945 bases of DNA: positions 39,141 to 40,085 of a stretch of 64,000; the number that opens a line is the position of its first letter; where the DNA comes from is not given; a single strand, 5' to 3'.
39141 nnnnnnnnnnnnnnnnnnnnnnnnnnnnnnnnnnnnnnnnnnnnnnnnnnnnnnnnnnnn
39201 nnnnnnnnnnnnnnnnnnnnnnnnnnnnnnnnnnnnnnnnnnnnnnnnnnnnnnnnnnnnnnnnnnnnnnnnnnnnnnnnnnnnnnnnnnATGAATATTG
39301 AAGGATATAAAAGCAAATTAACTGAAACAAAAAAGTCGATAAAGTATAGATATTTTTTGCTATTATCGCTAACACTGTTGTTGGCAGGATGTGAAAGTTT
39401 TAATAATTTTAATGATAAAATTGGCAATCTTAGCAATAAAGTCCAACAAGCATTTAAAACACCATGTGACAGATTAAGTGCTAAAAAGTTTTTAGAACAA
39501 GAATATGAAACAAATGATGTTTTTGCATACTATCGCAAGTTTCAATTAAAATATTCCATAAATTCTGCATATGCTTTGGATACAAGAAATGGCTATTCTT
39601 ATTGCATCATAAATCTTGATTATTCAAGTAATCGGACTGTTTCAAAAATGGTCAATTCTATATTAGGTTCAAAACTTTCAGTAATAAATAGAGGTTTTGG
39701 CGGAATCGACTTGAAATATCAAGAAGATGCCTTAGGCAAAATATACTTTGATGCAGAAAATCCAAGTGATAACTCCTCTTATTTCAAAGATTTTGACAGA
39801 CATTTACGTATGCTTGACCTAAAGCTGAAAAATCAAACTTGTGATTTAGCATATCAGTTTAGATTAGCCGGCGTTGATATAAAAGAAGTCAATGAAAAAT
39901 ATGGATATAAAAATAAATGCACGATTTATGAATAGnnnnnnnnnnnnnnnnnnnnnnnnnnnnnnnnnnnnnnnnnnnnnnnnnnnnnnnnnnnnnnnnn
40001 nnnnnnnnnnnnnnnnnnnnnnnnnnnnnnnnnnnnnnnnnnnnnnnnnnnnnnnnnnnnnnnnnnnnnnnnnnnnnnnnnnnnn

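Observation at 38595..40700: Low-GC islet beside tRNA-His encoding a lipoprotein and a 4-TM membrane protein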

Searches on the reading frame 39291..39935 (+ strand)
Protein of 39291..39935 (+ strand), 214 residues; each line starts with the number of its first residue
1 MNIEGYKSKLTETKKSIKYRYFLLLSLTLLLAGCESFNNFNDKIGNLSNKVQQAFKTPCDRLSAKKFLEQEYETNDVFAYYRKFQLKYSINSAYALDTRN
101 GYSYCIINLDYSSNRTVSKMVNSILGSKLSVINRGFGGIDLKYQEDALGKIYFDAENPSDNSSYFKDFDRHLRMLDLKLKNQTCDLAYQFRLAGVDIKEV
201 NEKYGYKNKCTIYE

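Call 7: search_protein_families(library=pfam, proteins=[window:39291-39935:+], max_evalue=0.1)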
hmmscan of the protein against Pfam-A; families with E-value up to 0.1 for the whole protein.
window:39291-39935:+ (214 aa): 2 families
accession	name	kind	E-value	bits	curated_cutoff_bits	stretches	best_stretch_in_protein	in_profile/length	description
PF23269.1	DUF7074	-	0.054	14.2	27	0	180-192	40-52/88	Domain of unknown function (DUF7074)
PF08139.17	LPAM_1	-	0.062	14.2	20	0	20-34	3-17/18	Prokaryotic membrane lipoprotein lipid attachment site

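Call 8: search_protein_families(library=ncbifam, proteins=[window:39291-39935:+], max_evalue=0.1)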
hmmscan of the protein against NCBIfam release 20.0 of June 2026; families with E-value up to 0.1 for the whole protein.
window:39291-39935:+ (214 aa): 3 families
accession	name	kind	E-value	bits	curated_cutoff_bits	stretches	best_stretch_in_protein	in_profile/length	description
NF041428.1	TrsH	subfamily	0.0012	18.9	150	1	23-80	7-62/149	TrsH/TraH family protein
NF047847.2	SS_mature_LptM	equivalog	0.038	14.1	27.7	1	18-34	6-20/31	LPS translocon maturation chaperone LptM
TIGR04359.1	TrbK_RP4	equivalog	0.047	13.7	23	0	27-65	9-55/67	entry exclusion lipoprotein TrbK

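Call 10: find_homologous_proteins(query=window:39291-39935:+, max_evalue=0.01)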
Query window:39291-39935:+ (214 aa): 6 proteins with E <= 0.01 among 115 candidates.
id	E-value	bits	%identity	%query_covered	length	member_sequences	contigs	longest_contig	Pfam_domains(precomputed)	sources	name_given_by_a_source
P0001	3.5e-135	466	99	100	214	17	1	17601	-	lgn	-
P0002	9.6e-108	377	83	96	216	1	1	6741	-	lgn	-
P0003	5.6e-103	361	80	96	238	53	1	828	-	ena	-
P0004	5.1e-98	345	76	97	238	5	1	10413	-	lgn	-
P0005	6.8e-89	315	75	93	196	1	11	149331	-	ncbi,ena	-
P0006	1.1e-85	305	70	100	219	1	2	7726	-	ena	-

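Call 13: find_encoding_contigs(protein=P0005, flank=10000, max_places=6)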
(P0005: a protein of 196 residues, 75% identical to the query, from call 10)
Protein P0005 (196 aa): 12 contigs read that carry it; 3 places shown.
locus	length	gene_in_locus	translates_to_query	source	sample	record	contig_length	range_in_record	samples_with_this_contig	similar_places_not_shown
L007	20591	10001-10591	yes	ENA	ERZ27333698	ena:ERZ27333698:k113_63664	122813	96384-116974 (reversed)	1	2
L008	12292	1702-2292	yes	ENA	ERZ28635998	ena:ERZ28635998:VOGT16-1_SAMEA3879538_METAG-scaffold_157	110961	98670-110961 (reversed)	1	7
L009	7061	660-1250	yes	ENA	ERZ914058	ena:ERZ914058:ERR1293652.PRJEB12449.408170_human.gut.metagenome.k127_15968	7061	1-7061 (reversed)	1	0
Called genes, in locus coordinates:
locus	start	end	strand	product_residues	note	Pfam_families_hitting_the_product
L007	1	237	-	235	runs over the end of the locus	PF01170:UPF0020 (faint), PF01555:N6_N4_Mtase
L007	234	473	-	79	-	-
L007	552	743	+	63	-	-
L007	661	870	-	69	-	-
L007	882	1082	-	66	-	-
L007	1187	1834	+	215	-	PF01381:HTH_3, PF00717:Peptidase_S24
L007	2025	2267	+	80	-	-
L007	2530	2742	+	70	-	-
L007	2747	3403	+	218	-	PF27148:Slr1353_N (weak)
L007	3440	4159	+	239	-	-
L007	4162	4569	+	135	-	-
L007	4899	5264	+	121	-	-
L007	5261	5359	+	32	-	-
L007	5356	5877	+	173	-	-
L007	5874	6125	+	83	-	-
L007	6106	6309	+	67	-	-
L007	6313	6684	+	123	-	-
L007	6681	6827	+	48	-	-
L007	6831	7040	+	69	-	-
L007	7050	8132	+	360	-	PF00589:Phage_integrase (weak)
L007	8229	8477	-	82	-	-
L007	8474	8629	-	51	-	-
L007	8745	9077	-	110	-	-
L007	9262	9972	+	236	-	PF12796:Ank_2 (faint), PF13637:Ank_4 (faint), PF00023:Ank (faint), PF13606:Ank_3 (faint)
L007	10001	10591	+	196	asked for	-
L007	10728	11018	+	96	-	PF19647:Septknot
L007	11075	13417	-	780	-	PF09250:Prim-Pol, PF13148:DUF3987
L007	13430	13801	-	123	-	-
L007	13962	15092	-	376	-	PF14659:Phage_int_SAM_3 (weak), PF22022:Phage_int_M (faint), PF00589:Phage_integrase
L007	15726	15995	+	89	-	-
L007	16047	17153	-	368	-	PF03739:LptF_LptG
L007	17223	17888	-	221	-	PF00625:Guanylate_kin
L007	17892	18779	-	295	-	PF03755:YicC-like_N, PF08340:YicC-like_C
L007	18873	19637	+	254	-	PF00106:adh_short, PF02719:Polysacc_synt_2, PF08659:KR, PF13561:adh_short_C2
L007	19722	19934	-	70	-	-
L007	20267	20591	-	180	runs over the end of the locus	PF02559:CarD_TRCF_RID, PF21095:CarD_C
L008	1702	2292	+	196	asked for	-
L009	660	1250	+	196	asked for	-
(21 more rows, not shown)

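Call 19: find_encoding_contigs(protein=P0001, flank=10000, max_places=4)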
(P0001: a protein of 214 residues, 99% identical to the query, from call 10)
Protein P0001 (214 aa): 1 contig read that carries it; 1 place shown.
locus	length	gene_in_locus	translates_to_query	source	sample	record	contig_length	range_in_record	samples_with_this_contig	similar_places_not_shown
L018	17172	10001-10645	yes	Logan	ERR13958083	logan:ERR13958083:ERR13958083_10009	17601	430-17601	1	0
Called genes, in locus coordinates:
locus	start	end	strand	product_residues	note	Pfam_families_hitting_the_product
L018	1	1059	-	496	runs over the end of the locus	?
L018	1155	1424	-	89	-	PF00312:Ribosomal_S15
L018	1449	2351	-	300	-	PF01509:TruB_N, PF16198:TruB_C_2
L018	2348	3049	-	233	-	PF22688:Hda_lid (weak)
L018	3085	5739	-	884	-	PF00989:PAS (faint), PF13188:PAS_8 (faint), PF21370:PAS_GdpP (faint), PF08448:PAS_4 (faint), PF13426:PAS_9 (weak), PF00512:HisKA (weak), PF02518:HATPase_c, PF00072:Response_reg, +1 more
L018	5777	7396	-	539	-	PF02878:PGM_PMM_I, PF02879:PGM_PMM_II, PF02880:PGM_PMM_III, PF24947:PGM1_C_vert_fung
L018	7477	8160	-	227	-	-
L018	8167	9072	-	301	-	PF00768:Peptidase_S11, PF13354:Beta-lactamase2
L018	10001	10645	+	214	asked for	-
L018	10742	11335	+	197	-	-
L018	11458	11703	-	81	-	PF01381:HTH_3, PF13443:HTH_26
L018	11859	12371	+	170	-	-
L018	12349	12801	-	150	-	-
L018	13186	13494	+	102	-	PF00338:Ribosomal_S10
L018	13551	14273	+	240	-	PF00297:Ribosomal_L3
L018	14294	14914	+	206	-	PF00573:Ribosomal_L4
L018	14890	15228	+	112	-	PF00276:Ribosomal_L23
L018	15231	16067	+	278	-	PF00181:Ribosomal_L2_N, PF03947:Ribosomal_L2_C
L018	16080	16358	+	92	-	PF00203:Ribosomal_S19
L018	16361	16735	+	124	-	PF00237:Ribosomal_L22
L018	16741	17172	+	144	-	?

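Call 27: find_encoding_contigs(protein=P0006, flank=10000, max_places=3)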
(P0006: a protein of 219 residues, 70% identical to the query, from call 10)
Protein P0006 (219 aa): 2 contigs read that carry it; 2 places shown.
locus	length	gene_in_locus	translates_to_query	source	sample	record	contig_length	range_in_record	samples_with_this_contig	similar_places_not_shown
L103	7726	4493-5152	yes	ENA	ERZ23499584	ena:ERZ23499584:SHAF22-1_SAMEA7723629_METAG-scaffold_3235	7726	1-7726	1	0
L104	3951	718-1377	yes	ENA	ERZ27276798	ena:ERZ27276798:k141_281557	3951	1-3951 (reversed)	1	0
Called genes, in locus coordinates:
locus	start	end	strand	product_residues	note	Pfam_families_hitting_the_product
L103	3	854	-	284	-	?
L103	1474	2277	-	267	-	PF09140:MipZ, PF10609:ParA, PF13614:AAA_31, PF01656:CbiA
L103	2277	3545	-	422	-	PF00768:Peptidase_S11, PF13354:Beta-lactamase2, PF05036:SPOR (faint)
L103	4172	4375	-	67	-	-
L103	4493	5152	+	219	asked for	-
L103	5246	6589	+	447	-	PF09851:SHOCT (weak), PF00023:Ank (faint), PF12796:Ank_2, PF13606:Ank_3 (faint), PF13637:Ank_4 (faint), PF13857:Ank_5 (faint)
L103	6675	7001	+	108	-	PF19647:Septknot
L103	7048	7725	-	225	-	?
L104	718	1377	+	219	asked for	-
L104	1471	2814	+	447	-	PF09851:SHOCT (weak), PF00023:Ank (faint), PF12796:Ank_2, PF13606:Ank_3 (faint), PF13637:Ank_4 (faint), PF13857:Ank_5 (faint)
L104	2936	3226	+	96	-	PF19647:Septknot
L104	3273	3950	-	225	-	?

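Call 68: predict_structure(alignment_id=A4)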
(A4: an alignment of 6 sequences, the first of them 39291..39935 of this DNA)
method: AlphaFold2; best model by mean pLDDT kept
length: 214 residues; sequences in the alignment: 6
mean_pLDDT: 63.4   pTM: 0.55
mean pLDDT of the five models: 63.4, 58.7, 50.8, 41.4, 39.5
residues with pLDDT >= 90: 15; 70-90: 71; 50-70: 63; < 50: 65
segments of 3 or more residues with pLDDT < 50: 1-25, 27-56, 155-164
pLDDT, mean of each block of 10 residues (from residue 1): 39 39 46 35 34 46 69 74 78 57 66 82 73 56 68 52 60 90 89 89 89 64
secondary structure, 60 per line:
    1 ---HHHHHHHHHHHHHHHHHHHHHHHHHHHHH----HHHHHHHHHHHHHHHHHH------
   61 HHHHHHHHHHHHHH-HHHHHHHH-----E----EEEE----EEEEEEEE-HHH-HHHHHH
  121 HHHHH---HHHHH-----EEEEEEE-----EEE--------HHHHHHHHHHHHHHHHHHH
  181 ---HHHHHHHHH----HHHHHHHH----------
elements in order: H4-32 H37-54 H61-74 H76-83 E94-97 E102-109 H115-125 H129-133 E139-145 E151-153 H162-180 H184-192 H197-204

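Call 70: search_protein_representatives(alignment_id=A4)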
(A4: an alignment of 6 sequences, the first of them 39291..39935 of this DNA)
Query: 6 sequences, 218 profile positions. Proteins with E-value up to 0.001 (for the whole library): 3; up to 1e-10: 3; up to 1e-30: 3. The best 3 are listed.
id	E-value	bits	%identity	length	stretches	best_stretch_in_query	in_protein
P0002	9.6e-126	434.2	-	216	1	1-218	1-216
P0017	9.7e-51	189.0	-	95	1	124-218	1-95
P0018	7.0e-38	147.0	-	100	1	89-169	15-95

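Call 74: fold_search(model_id=the predicted structure, library=pdb)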
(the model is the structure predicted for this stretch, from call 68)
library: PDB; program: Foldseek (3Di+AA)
matches with E <= 10: 79; with E <= 0.001: 0
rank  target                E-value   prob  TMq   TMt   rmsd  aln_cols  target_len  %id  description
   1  1f3u_A                2.3e+00  0.02  0.13  0.19  10.2       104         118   12  CRYSTAL STRUCTURE OF THE RAP30/74 INTERACTION DOMAINS OF HUMAN TFIIF (released 2000-10-11)
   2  2y9q_A                3.1e+00  0.04  0.10  0.07   8.8        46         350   22  Crystal structure of human ERK2 complexed with a MAPK docking peptide (released 2012-02-29)
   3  4o6e                  3.3e+00  0.04  0.10  0.07   8.8        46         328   22  Discovery of 5,6,7,8-tetrahydropyrido[3,4-d]pyrimidine Inhibitors of Erk2 (released 2014-05-21)
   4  2zoq_A                3.5e+00  0.02  0.11  0.08  10.1        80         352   16  Structural dissection of human mitogen-activated kinase ERK1 (released 2009-04-07)
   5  5bun_C                3.7e+00  0.01  0.11  0.07  34.8       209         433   13  Crystal structure of an antigenic outer membrane protein ST50 from Salmonella Typhi (released 2015-12-23)
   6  5bue                  4.1e+00  0.03  0.10  0.07   8.8        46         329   22  ERK2 complexed with N-benzylpyridone tetrahydroazaindazole (released 2015-07-15)
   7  9tu0_A                4.1e+00  0.03  0.10  0.07   9.6        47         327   21  Crystal structure of human ERK1 in complex with the KIM1 motif of the T. gondii protein GRA24 (released 2026-02-25)
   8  7ugb_A                4.1e+00  0.03  0.10  0.07   8.9        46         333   22  Crystal structure of rat ERK2 complexed with docking peptide from ISG20 (released 2023-03-29)
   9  4fv2                  4.4e+00  0.03  0.10  0.07   8.8        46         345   22  Crystal Structure of the ERK2 complexed with EK5 (released 2012-08-29)
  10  4fv9                  4.4e+00  0.03  0.10  0.07   8.8        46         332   22  Crystal Structure of the ERK2 complexed with E71 (released 2012-08-29)
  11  6ges_A                4.4e+00  0.03  0.10  0.07   9.7        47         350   21  Crystal structure of ERK1 covalently bound to SM1-71 (released 2019-02-27)
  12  3l6t_B                4.4e+00  0.02  0.14  0.15  14.0       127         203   12  Crystal Structure of an N-terminal Mutant of the Plasmid pCU1 TraI Relaxase Domain (released 2010-05-19)
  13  5knb_G                4.7e+00  0.02  0.14  0.18  28.9       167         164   12  Crystal structure of the 2 ADP-bound V1 complex (released 2016-11-02)
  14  2esm_B                4.7e+00  0.01  0.09  0.06  18.7       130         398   12  Crystal Structure of ROCK 1 bound to fasudil (released 2005-11-08)
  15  5ke0                  5.0e+00  0.03  0.10  0.07   8.7        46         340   22  Discovery of 1-1H-Pyrazolo 4,3-c pyridine-6-yl urea Inhibitors of Extracellular Signal Regulated Kinase ERK for the Trea (released 2016-07-06)
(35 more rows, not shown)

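Call 75: search_protein_families(library=padloc, proteins=[window:39291-39935:+, L103:5246-6589:+, L007:9262-9972:+], max_evalue=0.01)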
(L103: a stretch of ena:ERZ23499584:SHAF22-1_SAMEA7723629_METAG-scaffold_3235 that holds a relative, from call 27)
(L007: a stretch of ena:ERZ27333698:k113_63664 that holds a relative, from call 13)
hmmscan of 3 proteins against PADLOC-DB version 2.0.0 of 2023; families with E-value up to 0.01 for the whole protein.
window:39291-39935:+ (214 aa): 0 families

L103:5246-6589:+ (447 aa): 1 family
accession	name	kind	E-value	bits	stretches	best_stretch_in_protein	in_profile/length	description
PDLC04783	PDC-M72A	-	1.2e-08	32.7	1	321-411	207-288/392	-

L007:9262-9972:+ (236 aa): 1 family
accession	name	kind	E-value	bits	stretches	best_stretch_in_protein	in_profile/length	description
PDLC04783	PDC-M72A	-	3.1e-10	37.9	1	62-185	211-324/392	-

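Call 76: search_protein_families(library=phrogs, proteins=[window:39291-39935:+], max_evalue=0.001)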
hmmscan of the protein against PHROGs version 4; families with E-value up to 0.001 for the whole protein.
window:39291-39935:+ (214 aa): 0 families

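Call 98: search_protein_families(library=pfam, proteins=[L007:9262-9972:+], max_evalue=0.01)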
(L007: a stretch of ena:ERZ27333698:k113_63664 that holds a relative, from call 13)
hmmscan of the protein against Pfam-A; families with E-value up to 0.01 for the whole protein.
L007:9262-9972:+ (236 aa): 5 families
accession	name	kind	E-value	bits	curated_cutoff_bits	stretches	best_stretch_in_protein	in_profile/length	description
PF00023.36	Ank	-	7.7e-11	42.1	21.1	1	82-111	1-30/33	Ankyrin repeat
PF13606.12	Ank_3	-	2.1e-10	40.2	22.3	1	82-111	1-30/30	Ankyrin repeat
PF12796.13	Ank_2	-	3.4e-10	40.8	27.3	2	46-111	31-88/90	Ankyrin repeats (3 copies)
PF13637.12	Ank_4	-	9.4e-10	38.9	22.7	2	60-103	9-50/50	Ankyrin repeats (many copies)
PF13857.12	Ank_5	-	6.7e-05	23.6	27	0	68-111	2-44/56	Ankyrin repeats (many copies)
